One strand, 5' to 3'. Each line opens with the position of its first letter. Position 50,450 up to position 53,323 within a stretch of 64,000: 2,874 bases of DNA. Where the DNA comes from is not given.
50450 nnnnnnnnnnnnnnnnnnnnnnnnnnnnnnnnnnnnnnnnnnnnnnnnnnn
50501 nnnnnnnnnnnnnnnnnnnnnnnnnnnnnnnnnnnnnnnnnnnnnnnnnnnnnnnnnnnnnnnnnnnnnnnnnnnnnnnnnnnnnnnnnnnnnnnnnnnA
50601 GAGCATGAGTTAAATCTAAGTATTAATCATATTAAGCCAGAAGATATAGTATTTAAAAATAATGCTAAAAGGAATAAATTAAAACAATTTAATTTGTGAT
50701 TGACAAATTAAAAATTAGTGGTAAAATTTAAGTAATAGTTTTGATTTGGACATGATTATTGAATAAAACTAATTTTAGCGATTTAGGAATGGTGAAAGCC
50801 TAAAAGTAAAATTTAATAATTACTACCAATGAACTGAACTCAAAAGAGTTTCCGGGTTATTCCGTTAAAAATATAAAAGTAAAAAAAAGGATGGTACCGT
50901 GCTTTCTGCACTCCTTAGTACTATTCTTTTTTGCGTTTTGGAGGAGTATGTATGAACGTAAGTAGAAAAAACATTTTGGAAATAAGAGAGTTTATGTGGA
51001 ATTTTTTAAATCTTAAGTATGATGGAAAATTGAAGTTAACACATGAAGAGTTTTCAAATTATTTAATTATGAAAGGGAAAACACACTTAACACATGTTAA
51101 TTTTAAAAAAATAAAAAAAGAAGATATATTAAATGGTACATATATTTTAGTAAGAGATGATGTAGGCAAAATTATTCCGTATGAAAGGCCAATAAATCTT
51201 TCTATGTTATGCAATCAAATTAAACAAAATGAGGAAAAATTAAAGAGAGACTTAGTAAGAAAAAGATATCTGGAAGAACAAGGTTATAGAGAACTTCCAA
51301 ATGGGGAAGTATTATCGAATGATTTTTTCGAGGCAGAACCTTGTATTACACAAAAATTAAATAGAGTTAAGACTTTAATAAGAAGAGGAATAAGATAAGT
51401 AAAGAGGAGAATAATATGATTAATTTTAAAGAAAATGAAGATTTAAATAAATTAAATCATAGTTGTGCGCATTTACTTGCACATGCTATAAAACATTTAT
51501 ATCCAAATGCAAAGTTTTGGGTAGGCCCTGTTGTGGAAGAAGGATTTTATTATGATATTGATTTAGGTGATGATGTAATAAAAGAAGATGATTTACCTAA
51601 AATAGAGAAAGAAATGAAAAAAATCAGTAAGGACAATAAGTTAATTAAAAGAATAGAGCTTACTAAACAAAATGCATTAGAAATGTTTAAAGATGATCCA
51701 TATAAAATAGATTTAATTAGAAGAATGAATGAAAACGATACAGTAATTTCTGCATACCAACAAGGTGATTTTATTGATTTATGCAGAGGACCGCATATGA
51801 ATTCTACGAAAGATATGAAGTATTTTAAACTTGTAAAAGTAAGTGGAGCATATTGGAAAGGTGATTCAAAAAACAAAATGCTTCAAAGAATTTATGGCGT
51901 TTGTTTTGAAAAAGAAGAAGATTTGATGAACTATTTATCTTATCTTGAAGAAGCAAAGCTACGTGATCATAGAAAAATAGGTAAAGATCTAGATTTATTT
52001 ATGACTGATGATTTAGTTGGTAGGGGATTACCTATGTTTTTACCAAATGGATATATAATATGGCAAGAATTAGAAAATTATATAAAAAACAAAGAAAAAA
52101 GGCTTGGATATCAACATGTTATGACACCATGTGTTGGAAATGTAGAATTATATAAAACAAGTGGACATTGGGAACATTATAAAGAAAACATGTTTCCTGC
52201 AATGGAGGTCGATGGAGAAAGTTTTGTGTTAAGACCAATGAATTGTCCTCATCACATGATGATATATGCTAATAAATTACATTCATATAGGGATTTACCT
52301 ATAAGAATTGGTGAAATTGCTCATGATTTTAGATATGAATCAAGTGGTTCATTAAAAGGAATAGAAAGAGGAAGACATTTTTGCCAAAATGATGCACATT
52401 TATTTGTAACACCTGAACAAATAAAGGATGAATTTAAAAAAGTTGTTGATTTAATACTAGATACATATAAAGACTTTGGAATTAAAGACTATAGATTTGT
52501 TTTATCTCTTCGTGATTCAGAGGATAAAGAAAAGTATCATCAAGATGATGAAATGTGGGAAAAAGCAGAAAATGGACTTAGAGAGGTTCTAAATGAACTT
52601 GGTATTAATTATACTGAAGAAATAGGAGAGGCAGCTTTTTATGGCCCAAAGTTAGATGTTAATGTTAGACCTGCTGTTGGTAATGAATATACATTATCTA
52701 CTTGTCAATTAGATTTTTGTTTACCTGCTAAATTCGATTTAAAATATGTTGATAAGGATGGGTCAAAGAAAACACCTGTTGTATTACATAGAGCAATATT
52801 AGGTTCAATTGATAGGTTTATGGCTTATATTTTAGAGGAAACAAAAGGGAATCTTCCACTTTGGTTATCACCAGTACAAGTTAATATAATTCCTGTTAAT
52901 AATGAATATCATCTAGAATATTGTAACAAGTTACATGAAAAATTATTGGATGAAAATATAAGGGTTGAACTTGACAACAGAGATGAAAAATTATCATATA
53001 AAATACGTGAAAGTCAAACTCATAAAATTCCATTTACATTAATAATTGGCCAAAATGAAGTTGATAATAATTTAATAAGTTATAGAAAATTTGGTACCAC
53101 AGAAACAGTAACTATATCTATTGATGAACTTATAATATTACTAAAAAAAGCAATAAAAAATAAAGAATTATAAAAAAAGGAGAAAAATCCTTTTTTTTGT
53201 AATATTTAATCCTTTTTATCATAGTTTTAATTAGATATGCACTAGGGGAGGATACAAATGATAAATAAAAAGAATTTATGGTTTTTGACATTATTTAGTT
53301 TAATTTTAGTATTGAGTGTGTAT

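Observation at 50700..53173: Thr T-box leader controls an unknown 148 aa ORF plus a ThrRS that lacks its N-terminal TGS domain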

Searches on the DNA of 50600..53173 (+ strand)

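Call 4: search_rna_families(source=window, start=50600, end=51500, threshold=evalue, max_evalue=10, show_alignments=3)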
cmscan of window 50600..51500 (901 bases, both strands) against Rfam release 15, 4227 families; matches with E-value up to 10: 3.
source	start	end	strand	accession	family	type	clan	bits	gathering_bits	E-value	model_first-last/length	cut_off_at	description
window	50732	50918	+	RF00230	T-box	Cis-reg; leader;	-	69.6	93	7.4e-15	1-219/219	no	T-box leader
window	50845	50932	+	RF02057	STnc40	Gene; sRNA;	-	16.3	45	8.3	1-70/70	no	Salmonella enterica sRNA STnc40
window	50807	50933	+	RF01472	rli40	Gene; sRNA;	-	10.9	100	5.4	1-263/263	no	Listeria sRNA rli40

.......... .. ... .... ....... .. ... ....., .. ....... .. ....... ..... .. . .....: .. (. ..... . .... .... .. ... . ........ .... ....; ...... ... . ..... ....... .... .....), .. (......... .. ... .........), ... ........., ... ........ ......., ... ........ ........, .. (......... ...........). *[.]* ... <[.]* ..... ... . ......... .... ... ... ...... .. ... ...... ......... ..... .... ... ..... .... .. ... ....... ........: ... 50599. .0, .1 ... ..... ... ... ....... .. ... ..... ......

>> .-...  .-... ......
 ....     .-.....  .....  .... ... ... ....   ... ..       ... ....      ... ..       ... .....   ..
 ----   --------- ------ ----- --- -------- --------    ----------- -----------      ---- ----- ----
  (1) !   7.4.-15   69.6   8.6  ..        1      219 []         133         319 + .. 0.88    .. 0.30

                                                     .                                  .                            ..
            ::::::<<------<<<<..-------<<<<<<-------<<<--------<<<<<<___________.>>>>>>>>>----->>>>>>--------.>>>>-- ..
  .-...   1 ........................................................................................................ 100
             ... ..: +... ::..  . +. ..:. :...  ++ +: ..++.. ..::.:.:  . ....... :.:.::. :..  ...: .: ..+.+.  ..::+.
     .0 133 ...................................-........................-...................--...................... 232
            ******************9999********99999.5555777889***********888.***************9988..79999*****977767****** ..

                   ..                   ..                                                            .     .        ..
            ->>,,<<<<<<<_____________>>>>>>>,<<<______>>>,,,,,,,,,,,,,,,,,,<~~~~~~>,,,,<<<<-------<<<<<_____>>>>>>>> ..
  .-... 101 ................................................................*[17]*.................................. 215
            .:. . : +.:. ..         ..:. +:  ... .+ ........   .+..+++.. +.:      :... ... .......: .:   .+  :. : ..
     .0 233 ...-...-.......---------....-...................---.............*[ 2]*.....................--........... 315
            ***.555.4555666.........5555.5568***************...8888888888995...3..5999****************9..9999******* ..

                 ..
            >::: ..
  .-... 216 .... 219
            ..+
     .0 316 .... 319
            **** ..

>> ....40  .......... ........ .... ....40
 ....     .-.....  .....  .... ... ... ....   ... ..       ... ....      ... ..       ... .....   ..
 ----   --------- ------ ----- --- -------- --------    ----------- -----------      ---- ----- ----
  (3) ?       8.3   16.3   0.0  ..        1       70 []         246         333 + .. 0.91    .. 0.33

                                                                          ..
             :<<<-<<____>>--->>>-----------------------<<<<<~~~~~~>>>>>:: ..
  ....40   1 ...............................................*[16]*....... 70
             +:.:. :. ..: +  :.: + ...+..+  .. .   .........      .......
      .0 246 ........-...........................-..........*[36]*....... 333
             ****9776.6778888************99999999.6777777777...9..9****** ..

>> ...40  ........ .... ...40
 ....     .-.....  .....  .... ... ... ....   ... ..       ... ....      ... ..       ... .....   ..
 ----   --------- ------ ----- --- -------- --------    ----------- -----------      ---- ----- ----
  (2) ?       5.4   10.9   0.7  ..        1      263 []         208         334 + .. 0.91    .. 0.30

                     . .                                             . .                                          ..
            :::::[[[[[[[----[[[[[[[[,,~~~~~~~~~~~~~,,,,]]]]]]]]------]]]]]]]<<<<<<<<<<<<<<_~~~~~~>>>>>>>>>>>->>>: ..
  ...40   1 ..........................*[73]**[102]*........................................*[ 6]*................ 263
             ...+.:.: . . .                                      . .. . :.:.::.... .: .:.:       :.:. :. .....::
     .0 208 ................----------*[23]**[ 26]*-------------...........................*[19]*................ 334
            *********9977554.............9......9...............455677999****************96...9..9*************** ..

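Call 17: search_rna_families(sources=[L001, L002, L003, L004, L005, L006, L007, L008], threshold=evalue, max_evalue=0.001)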
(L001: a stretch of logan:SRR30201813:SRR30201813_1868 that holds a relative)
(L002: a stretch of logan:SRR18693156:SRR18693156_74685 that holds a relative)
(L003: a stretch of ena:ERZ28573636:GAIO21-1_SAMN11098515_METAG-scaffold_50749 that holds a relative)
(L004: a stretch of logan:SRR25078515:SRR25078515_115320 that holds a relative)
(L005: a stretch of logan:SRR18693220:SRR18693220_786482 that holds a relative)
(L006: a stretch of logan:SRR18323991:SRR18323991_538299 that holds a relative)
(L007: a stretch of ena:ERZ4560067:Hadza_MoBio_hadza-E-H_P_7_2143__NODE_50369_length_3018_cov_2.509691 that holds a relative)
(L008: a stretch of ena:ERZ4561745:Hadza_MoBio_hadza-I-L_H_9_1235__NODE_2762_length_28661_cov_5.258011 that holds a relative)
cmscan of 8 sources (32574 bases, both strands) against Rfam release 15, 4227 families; matches with E-value up to 0.001: 8.
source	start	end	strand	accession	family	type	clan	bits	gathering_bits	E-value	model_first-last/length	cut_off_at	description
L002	4781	4966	+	RF00230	T-box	Cis-reg; leader;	-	72.9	93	3.7e-14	1-219/219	no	T-box leader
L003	1422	1607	+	RF00230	T-box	Cis-reg; leader;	-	72.9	93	3.7e-14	1-219/219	no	T-box leader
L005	74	259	+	RF00230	T-box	Cis-reg; leader;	-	72.9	93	3.7e-14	1-219/219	no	T-box leader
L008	11611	11684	-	RF00005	tRNA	Gene; tRNA;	CL00001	72.1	29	4.1e-14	1-71/71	no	tRNA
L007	2223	2409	+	RF00230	T-box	Cis-reg; leader;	-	70.4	93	1.6e-13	1-219/219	no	T-box leader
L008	10188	10261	+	RF00005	tRNA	Gene; tRNA;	CL00001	63.1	29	1.3e-11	1-71/71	no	tRNA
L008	11520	11601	-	RF00005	tRNA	Gene; tRNA;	CL00001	56.4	29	8.8e-10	1-71/71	no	tRNA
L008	11610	11684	+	RF04354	Plastid-ycf2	Cis-reg;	-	41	65.7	1.8e-05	1-75/75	no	Plastid-ycf2 5UTR RNA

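Call 59: search_rna_families(sources=[L019, L010, L037, L055, L089, L033, L062], threshold=evalue, max_evalue=0.01)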
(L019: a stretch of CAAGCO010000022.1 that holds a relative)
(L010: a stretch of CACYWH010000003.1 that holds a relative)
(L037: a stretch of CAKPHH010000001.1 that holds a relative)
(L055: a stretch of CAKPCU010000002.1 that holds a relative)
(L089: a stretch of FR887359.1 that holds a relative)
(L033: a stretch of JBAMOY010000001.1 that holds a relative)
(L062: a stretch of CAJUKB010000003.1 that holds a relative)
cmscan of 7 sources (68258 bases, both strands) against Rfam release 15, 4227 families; matches with E-value up to 0.01: 11.
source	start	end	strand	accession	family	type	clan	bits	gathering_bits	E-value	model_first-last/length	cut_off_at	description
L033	3615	3799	+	RF00230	T-box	Cis-reg; leader;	-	88.6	93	7e-18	1-219/219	no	T-box leader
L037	3150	3334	+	RF00230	T-box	Cis-reg; leader;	-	84.9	93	6.2e-17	1-219/219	no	T-box leader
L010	3786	3968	+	RF00230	T-box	Cis-reg; leader;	-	81.8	93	3.9e-16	1-219/219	no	T-box leader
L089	3520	3703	+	RF00230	T-box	Cis-reg; leader;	-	81.6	93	4.3e-16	1-219/219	no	T-box leader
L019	7948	8021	-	RF00005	tRNA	Gene; tRNA;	CL00001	70.9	29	1.8e-13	1-71/71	no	tRNA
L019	9474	9546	+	RF00005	tRNA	Gene; tRNA;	CL00001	69.9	29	3.6e-13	1-71/71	no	tRNA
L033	7716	7789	+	RF00005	tRNA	Gene; tRNA;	CL00001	66.6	29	3e-12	1-71/71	no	tRNA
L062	3341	3523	+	RF00230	T-box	Cis-reg; leader;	-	60.9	93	9.5e-11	1-219/219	no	T-box leader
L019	7855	7936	-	RF00005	tRNA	Gene; tRNA;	CL00001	55.6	29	3.1e-09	1-71/71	no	tRNA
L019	3318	3502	+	RF00230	T-box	Cis-reg; leader;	-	43.1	93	3.6e-06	1-219/219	no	T-box leader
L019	7947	8021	+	RF04354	Plastid-ycf2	Cis-reg;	-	40.5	65.7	5.2e-05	1-75/75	no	Plastid-ycf2 5UTR RNA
